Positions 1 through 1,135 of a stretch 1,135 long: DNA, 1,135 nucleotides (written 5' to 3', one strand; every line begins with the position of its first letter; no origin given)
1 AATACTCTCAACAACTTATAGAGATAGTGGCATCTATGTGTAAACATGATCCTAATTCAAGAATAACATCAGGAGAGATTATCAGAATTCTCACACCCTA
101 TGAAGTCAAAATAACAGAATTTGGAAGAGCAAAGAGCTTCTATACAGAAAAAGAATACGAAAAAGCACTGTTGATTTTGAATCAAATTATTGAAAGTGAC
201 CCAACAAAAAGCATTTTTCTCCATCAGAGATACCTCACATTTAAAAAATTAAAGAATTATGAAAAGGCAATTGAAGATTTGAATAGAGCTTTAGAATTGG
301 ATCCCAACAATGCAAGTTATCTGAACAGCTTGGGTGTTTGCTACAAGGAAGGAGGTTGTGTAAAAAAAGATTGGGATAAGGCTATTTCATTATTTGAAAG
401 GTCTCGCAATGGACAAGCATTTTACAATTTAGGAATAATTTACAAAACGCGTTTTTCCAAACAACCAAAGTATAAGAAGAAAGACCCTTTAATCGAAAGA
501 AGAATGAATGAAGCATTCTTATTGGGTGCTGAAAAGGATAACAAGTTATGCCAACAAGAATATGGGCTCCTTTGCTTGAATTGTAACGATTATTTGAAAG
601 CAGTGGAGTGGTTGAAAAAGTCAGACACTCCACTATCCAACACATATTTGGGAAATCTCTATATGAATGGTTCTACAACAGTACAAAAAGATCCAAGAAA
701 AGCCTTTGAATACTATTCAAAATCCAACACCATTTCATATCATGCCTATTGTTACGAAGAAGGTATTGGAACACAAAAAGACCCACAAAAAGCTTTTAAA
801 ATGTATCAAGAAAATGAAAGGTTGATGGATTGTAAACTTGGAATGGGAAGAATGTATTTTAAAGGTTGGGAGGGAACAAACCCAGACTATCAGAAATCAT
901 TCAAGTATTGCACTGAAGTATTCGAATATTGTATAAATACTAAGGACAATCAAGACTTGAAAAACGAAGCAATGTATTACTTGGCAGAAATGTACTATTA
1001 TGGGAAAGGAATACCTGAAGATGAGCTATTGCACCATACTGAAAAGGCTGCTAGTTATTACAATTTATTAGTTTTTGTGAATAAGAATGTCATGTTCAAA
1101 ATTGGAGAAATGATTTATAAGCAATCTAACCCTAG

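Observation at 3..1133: Whole window is one uninterrupted + strand coding frame that the ORF track does not list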

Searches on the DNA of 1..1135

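Call 21: search_rna_families(source=window, threshold=gathering)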
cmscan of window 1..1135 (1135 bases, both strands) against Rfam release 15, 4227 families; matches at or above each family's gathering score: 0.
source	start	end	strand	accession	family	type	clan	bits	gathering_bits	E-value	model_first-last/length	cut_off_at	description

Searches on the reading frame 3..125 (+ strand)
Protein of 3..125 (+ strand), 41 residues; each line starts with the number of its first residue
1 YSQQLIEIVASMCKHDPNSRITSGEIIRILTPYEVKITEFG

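Call 9: search_protein_families(library=pfam, proteins=[window:3-125:+], max_evalue=10)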
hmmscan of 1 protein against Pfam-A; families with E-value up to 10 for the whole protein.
seq(41 aa): 1 family
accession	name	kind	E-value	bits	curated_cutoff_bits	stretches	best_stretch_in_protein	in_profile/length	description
PF00069.31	Pkinase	-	0.18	11.6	31.7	1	2-27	233-258/263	Protein kinase domain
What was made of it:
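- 3..92 (+): aa 1-30: probable C-terminal end (subdomain XI, '................') of a eukaryotic-type protein kinase catalytic domain. The rest of the domain is off the 5' edge. The only Pfam hit of the 41-aa N-terminal fragment is Pkinase, profile positions 233-258 of 263, E 0.18 (call 9).
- On Eukaryotic-type protein kinases (Pfam PF00069): aa 2-27 align to profile positions 233-258 of 263 at 11.6 bits, E 0.18, below the 31.7-bit cutoff (call 9).
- The only Pfam family hit by aa 1-41 is Pkinase, at profile positions 233-258 of 263 (call 9). The Pkinase match is sub-threshold (E 0.18, call 9). Pkinase is the only family hit out of 24,736, and the match sits exactly at the profile's C-terminal end while the fragment sits at the window's 5' edge (call 9).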

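Call 10: search_solved_structures(query=window:3-125:+, max_evalue=10, show_alignments=5)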
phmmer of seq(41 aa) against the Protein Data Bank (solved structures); distinct sequences matched with E-value up to 10: 3.
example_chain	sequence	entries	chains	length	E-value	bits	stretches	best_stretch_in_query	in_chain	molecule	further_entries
5myj_BX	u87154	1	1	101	0.37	14.5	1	4-36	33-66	50S ribosomal protein L24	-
6d6v_E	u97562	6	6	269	1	13.1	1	3-30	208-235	Telomerase holoenzyme Teb2 subunit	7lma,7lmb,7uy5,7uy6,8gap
4m2p_A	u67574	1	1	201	1.6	12.5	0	7-30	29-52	Recoverin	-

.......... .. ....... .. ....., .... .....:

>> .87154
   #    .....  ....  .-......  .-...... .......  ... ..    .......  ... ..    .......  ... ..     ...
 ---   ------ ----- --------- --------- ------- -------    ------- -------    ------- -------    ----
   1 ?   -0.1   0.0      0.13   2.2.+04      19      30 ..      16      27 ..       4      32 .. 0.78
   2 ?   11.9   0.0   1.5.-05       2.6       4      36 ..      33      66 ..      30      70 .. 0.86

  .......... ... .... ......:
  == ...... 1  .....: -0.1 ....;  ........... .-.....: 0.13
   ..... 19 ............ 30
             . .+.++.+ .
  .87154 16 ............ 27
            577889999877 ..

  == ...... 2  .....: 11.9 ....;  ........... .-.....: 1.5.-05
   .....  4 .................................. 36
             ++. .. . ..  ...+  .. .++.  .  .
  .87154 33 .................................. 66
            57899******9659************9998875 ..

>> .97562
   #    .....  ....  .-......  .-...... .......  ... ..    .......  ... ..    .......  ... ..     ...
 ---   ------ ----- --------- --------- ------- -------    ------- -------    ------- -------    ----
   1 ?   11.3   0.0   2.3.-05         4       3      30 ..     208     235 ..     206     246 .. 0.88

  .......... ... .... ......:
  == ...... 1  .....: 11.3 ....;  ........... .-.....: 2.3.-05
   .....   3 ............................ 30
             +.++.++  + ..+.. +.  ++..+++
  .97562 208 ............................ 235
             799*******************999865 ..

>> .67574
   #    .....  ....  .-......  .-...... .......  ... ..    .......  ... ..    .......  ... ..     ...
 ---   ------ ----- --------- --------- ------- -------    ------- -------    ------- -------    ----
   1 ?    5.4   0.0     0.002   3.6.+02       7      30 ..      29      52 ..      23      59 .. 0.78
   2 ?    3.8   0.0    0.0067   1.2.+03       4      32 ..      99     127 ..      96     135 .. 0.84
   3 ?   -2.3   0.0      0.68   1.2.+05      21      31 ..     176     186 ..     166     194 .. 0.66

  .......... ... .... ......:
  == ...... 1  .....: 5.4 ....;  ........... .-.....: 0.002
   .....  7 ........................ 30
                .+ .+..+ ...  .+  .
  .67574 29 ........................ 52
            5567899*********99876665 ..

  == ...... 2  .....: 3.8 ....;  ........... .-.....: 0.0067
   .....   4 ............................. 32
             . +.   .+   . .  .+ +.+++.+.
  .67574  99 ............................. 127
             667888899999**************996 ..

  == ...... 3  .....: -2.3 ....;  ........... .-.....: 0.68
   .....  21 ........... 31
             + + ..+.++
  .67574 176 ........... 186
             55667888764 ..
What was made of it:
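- On Eukaryotic-type protein kinases (Pfam PF00069): PDB phmmer was negative (call 10).
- A phmmer search of the 41-aa fragment against the PDB found no kinase (call 10). No PDB kinase was found by phmmer (call 10).
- Tried and rejected: (3) phmmer of the 41-aa N-terminus against the PDB found no kinase (call 10).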

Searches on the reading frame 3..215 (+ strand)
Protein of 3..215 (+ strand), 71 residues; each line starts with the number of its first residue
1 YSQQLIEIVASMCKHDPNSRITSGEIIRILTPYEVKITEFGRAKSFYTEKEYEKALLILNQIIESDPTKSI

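Call 37: find_homologous_proteins(query=window:3-215:+, max_evalue=10)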
Query window:3-215:+: 1 candidates shared short words with the query, none scored E <= 10.
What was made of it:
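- Tried and rejected: With aa 1-71 it returned nothing at all, not even the self hit, which looks like a quirk of the index (call 37).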
